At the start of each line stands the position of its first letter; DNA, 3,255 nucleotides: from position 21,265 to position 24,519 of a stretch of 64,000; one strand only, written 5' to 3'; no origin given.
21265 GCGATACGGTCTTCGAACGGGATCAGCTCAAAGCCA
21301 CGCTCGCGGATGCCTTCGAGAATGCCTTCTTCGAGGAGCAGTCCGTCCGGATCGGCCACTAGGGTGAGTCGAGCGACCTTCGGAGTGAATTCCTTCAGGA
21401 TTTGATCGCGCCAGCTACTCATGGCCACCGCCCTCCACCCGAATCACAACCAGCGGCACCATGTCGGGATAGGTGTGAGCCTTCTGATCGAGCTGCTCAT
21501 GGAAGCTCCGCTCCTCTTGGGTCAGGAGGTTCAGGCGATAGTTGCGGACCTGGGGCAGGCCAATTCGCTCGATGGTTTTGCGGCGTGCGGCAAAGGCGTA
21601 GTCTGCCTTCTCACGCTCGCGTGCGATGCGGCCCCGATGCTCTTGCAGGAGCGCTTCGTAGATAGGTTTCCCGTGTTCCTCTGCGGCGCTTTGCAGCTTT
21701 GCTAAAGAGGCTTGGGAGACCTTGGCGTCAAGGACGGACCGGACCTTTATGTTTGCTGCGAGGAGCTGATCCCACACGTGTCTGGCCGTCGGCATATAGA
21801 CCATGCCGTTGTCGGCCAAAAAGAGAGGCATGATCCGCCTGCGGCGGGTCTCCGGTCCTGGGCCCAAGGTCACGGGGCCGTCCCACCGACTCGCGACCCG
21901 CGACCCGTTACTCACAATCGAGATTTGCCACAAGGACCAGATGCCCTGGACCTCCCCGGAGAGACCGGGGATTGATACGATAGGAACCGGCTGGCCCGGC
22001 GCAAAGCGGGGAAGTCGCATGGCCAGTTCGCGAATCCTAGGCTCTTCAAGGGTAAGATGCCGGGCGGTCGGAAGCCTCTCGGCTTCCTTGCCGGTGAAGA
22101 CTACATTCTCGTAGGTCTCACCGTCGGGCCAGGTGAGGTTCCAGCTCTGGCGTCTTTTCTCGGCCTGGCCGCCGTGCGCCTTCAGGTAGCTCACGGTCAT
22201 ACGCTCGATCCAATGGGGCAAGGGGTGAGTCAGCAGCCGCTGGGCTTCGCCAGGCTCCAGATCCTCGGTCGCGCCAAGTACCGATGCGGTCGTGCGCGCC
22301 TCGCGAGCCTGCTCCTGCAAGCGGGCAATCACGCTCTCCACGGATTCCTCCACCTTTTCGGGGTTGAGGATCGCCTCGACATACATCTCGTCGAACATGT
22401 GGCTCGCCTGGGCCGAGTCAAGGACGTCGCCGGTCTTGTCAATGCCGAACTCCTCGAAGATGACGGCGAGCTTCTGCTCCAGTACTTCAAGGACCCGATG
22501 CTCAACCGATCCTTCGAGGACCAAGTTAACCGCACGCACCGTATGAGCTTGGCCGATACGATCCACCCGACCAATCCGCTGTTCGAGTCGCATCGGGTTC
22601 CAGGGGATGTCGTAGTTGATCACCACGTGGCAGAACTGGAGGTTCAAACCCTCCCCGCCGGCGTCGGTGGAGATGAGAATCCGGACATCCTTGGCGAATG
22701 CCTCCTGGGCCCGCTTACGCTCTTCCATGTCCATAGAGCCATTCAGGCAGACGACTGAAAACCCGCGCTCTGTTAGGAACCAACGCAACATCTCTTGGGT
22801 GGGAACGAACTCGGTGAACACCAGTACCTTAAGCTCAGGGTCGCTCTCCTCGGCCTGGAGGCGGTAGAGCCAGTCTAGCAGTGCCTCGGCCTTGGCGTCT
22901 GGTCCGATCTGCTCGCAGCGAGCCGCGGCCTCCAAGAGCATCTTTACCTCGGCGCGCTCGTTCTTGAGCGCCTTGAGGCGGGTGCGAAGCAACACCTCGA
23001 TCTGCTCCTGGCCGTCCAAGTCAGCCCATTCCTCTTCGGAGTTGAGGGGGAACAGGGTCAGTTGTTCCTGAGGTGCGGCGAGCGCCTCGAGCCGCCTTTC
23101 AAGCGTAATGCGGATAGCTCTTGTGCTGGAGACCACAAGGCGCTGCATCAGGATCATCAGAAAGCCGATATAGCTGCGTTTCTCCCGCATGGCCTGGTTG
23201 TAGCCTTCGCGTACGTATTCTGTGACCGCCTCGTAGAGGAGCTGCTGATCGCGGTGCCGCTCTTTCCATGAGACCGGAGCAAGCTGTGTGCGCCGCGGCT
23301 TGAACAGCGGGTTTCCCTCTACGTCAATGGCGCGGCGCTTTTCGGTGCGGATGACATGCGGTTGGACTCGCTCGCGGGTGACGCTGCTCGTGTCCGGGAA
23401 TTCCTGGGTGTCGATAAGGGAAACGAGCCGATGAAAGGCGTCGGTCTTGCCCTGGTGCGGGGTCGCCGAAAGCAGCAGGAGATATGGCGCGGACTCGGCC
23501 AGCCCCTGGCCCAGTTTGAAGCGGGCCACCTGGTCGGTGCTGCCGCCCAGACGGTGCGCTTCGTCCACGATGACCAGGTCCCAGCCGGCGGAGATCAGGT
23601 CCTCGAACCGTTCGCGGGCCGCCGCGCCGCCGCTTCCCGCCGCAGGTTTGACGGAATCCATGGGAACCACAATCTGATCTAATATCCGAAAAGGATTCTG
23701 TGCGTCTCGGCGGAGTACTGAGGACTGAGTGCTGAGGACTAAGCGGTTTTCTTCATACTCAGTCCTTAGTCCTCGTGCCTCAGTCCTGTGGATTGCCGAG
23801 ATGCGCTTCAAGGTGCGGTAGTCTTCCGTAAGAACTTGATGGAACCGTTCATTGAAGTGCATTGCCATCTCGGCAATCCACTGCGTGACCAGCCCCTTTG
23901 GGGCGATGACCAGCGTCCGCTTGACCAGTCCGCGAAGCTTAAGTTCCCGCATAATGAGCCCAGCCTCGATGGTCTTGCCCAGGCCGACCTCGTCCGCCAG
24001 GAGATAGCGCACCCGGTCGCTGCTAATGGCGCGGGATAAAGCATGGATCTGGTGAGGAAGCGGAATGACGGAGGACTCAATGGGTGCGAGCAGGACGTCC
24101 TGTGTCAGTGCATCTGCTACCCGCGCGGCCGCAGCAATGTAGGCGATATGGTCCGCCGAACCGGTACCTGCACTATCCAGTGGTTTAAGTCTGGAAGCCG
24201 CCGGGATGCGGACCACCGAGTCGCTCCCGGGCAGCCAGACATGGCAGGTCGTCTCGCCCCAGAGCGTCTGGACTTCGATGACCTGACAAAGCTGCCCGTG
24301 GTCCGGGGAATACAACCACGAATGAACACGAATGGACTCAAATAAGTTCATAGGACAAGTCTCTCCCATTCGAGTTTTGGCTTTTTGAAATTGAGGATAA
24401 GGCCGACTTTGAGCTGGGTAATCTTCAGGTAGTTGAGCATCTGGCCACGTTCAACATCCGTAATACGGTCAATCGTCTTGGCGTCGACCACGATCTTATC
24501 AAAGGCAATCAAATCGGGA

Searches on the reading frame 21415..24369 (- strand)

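Call 8: search_protein_families(library=pfam, proteins=[window:21415-24369:-])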
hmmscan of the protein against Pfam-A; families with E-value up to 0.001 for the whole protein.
window:21415-24369:- (984 aa): 4 families
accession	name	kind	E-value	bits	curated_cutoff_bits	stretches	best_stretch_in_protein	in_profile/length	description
PF00271.37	Helicase_C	-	1.7e-25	89.8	23.5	1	498-606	7-110/110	Helicase conserved C-terminal domain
PF00176.29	SNF2-rel_dom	-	6.2e-17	62.1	24.9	1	107-339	2-198/290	SNF2-related domain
PF04851.21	ResIII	-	6e-13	49.5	22.5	1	103-305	4-163/164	Type III restriction enzyme, res subunit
PF00270.35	DEAD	-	1.2e-05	25.6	26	1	105-306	2-162/167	DEAD/DEAH box helicase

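Call 9: search_protein_families(library=padloc, proteins=[window:21415-24369:-])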
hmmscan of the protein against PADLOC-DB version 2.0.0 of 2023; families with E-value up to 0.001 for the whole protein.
window:21415-24369:- (984 aa): 53 families (the best 25 are shown)
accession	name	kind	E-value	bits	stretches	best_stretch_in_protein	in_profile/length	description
PDLC02500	BrxHI|BrxHII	-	0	1503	1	14-981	3-931/933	BrxHI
PDLC02621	DrmD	-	4.1e-93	311.3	1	90-695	109-722/1040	DrmD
PDLC00659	HmaA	-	1.9e-83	279.1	3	466-674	464-678/1176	SNF2 helicase / DEAD-box helicase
PDLC02620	DrmD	-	1e-80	270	2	250-691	204-665/1060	DrmD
PDLC02504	BrxHI|BrxHII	-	1.9e-79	265.8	2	256-682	226-658/971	BrxHII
PDLC02572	DrmA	-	5.6e-70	234.5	2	209-611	193-627/1043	DrmA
PDLC02632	DrmD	-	1.5e-63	213.4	1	89-610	110-629/662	DrmD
PDLC02619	DrmD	-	1.6e-60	203.2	3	545-652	473-582/872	DrmD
PDLC02623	DrmD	-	6.6e-56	187.7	2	377-687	416-701/1040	DrmD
PDLC02633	DrmD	-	1.7e-53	179.8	1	80-634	101-657/839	DrmD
PDLC02634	DrmD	-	3.8e-53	178.5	2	257-688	203-671/900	DrmD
PDLC02840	DpdE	-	1.1e-47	161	3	473-636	522-688/1091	DpdE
PDLC02843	DpdE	-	1.9e-44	149.9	3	97-173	153-229/1091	DpdE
PDLC02844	DpdE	-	1.3e-36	124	3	65-174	119-225/1074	DpdE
PDLC02853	DpdE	-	2.6e-35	119.7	1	101-644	96-639/985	DpdE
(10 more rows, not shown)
